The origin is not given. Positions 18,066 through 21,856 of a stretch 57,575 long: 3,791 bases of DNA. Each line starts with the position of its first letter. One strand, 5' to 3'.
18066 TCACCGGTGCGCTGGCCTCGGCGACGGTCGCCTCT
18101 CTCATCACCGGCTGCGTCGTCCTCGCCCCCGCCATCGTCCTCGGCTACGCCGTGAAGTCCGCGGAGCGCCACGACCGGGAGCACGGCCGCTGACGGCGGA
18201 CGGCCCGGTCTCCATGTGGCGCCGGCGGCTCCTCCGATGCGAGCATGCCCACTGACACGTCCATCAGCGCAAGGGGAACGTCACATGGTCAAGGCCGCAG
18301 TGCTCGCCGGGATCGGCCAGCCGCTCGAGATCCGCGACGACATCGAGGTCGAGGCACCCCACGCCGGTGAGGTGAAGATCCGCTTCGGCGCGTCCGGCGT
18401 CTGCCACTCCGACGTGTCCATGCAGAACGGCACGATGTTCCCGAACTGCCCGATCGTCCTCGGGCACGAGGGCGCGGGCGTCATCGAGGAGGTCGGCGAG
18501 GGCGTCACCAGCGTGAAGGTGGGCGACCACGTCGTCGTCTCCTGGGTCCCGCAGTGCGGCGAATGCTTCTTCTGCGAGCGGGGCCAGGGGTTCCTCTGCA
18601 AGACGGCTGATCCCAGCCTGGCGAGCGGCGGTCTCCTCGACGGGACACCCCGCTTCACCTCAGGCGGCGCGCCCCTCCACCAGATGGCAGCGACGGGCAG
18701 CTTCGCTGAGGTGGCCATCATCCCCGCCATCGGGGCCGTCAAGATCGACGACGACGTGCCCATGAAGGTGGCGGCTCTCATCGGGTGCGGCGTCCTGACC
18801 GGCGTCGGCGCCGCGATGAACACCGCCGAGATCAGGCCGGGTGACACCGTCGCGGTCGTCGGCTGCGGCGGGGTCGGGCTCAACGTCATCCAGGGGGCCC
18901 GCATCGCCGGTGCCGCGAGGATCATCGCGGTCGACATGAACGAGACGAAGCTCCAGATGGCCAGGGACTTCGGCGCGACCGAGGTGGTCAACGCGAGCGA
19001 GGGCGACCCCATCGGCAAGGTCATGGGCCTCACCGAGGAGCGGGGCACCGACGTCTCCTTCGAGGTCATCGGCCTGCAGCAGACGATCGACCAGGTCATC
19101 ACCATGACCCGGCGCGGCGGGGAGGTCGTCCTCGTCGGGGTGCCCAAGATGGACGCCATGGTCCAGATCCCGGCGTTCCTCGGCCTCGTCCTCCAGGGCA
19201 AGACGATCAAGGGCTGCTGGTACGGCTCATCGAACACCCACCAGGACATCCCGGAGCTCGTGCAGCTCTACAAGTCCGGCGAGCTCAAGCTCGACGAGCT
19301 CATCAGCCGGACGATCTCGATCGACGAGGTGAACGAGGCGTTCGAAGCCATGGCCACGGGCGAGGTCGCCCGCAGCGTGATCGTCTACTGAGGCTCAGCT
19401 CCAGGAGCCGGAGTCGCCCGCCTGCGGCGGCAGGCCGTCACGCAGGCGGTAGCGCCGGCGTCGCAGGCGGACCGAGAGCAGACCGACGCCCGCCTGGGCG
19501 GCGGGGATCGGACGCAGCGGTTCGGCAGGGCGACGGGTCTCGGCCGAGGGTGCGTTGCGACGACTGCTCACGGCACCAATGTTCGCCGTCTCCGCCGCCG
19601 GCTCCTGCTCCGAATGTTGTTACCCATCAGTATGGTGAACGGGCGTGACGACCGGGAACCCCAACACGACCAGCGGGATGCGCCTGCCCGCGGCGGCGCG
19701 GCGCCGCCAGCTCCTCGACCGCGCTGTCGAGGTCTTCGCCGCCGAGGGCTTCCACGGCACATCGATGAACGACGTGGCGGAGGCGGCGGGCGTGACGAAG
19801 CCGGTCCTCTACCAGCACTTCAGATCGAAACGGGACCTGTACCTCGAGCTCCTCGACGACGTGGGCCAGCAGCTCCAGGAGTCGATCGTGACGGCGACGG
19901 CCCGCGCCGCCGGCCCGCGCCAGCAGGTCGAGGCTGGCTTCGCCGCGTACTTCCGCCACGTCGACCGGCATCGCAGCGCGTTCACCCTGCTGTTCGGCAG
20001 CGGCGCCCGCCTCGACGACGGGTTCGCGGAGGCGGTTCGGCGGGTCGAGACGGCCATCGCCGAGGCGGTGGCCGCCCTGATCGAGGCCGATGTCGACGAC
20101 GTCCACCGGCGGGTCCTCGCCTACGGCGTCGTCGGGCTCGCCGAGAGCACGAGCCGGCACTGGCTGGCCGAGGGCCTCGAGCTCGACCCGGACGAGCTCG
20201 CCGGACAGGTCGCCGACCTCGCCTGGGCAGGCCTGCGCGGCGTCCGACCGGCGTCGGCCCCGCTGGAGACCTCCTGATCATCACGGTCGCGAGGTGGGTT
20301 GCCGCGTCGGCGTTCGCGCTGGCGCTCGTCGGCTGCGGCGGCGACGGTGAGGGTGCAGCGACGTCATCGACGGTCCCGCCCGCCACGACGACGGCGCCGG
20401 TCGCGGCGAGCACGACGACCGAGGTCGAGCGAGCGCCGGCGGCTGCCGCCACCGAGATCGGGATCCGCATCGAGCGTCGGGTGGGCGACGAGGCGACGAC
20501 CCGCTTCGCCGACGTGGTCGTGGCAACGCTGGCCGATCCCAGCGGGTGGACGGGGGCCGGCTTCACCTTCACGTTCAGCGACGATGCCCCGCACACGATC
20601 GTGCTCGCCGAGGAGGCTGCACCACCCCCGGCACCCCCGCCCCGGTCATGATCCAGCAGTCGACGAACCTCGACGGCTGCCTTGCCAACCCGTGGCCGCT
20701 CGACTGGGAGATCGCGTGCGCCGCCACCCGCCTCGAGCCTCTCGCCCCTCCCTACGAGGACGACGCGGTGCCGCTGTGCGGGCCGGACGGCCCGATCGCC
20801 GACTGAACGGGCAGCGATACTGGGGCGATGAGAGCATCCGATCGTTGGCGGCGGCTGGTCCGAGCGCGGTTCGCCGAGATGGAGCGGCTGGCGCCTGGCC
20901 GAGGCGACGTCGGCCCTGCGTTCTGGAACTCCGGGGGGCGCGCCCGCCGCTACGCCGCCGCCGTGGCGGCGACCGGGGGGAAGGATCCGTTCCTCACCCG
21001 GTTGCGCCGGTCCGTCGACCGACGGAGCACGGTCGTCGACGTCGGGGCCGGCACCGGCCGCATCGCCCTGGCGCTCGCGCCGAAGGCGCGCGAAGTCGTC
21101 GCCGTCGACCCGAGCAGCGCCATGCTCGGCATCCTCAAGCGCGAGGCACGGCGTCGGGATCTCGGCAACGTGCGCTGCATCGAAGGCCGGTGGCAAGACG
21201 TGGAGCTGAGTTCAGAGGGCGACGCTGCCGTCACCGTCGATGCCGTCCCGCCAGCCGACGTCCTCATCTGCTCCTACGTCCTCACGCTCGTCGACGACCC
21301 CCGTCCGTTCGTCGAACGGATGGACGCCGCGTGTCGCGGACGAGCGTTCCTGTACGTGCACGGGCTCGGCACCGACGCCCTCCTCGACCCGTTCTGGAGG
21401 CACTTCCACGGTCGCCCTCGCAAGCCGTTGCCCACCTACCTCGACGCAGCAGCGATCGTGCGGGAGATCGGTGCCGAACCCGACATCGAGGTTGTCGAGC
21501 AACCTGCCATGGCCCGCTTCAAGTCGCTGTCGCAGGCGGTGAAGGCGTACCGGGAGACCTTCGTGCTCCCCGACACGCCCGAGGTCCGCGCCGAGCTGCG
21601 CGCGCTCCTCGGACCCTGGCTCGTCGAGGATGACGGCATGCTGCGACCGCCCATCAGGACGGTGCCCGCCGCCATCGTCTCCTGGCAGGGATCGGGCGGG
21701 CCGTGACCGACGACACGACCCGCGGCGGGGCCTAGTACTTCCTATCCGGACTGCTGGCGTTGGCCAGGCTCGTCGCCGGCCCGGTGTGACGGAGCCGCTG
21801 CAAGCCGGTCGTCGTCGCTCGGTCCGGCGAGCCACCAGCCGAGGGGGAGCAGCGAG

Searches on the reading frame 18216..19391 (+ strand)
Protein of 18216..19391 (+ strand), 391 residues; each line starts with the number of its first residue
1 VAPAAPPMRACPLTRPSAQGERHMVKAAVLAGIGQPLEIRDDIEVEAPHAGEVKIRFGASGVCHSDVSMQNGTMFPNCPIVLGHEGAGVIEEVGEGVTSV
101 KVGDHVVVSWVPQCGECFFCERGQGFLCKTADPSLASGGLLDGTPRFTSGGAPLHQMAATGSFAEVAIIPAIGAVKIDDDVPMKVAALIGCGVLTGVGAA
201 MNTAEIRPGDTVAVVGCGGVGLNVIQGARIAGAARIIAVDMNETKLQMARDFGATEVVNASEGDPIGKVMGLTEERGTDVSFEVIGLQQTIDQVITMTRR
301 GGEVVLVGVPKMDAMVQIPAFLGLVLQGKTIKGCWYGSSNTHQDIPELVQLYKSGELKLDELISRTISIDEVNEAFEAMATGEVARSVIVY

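Call 54: search_protein_families(library=pfam, proteins=[window:18216-19391:+], max_evalue=0.001)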
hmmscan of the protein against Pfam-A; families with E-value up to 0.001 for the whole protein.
window:18216-19391:+ (391 aa): 4 families
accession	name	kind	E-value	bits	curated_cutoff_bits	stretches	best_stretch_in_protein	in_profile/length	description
PF00107.32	ADH_zinc_N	-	9.5e-33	113.3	31.8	1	219-353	1-128/129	Zinc-binding dehydrogenase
PF08240.17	ADH_N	-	2.6e-25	89.1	23.5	1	50-179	2-104/104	Alcohol dehydrogenase GroES-like domain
PF13602.12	ADH_zinc_N_2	-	5e-09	37.6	27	1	253-384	2-128/134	Zinc-binding dehydrogenase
PF16912.11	Glu_dehyd_C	-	2.8e-07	30.7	34.9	1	202-379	25-201/211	Glucose dehydrogenase C-terminus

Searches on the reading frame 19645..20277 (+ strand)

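Call 54: search_protein_families(library=pfam, proteins=[window:19645-20277:+], max_evalue=0.001)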
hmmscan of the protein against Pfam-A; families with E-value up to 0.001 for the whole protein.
window:19645-20277:+ (210 aa): 5 families
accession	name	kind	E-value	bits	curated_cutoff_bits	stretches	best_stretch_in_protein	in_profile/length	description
PF00440.29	TetR_N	-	6.5e-19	67.9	24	1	23-69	1-47/47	Bacterial regulatory proteins, tetR family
PF21943.1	TetR_C_46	-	7e-13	49.2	27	1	91-196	1-109/109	Tetracyclin repressor-like, C-terminal domain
PF17754.6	TetR_C_14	-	6.3e-06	26.5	22.7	1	108-177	24-92/112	MftR C-terminal domain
PF17932.6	TetR_C_24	-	1e-05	26.2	26.4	1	90-197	3-114/114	Tetracyclin repressor-like, C-terminal domain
PF19344.4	TetR_C_32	-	0.00053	20.5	27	0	92-198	13-128/139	Tetracyclin repressor-like, C-terminal domain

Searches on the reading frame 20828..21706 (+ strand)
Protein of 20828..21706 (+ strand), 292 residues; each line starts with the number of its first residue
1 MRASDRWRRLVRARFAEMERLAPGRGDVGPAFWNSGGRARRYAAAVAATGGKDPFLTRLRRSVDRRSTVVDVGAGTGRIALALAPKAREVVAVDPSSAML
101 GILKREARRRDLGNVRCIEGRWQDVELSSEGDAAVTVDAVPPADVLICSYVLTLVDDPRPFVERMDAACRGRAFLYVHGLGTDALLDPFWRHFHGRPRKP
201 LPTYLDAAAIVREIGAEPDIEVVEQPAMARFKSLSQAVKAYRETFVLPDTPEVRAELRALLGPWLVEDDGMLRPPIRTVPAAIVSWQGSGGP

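Call 54: search_protein_families(library=pfam, proteins=[window:20828-21706:+], max_evalue=0.001)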
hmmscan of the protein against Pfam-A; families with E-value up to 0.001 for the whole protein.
window:20828-21706:+ (292 aa): 7 families
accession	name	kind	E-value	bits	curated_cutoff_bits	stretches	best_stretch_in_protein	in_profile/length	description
PF08242.18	Methyltransf_12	-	1.9e-11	45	30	1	70-170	1-93/98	Methyltransferase domain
PF13649.12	Methyltransf_25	-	5.4e-11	43.5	27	1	69-136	1-70/97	Methyltransferase domain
PF08241.18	Methyltransf_11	-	1.1e-09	39.2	21.2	1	70-170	1-88/95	Methyltransferase domain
PF13489.12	Methyltransf_23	-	6.7e-09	36.1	27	1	55-178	12-119/164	Methyltransferase domain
PF13847.12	Methyltransf_31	-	9.1e-09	35.6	27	1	67-165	5-97/145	Methyltransferase domain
PF02475.24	TRM5-TYW2_MTfase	-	0.00018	21.9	28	1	58-135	29-109/164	TRM5/TYW2 methyltransferase domain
PF05175.20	MTS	-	0.00084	19.5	23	0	57-125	25-90/170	Methyltransferase small domain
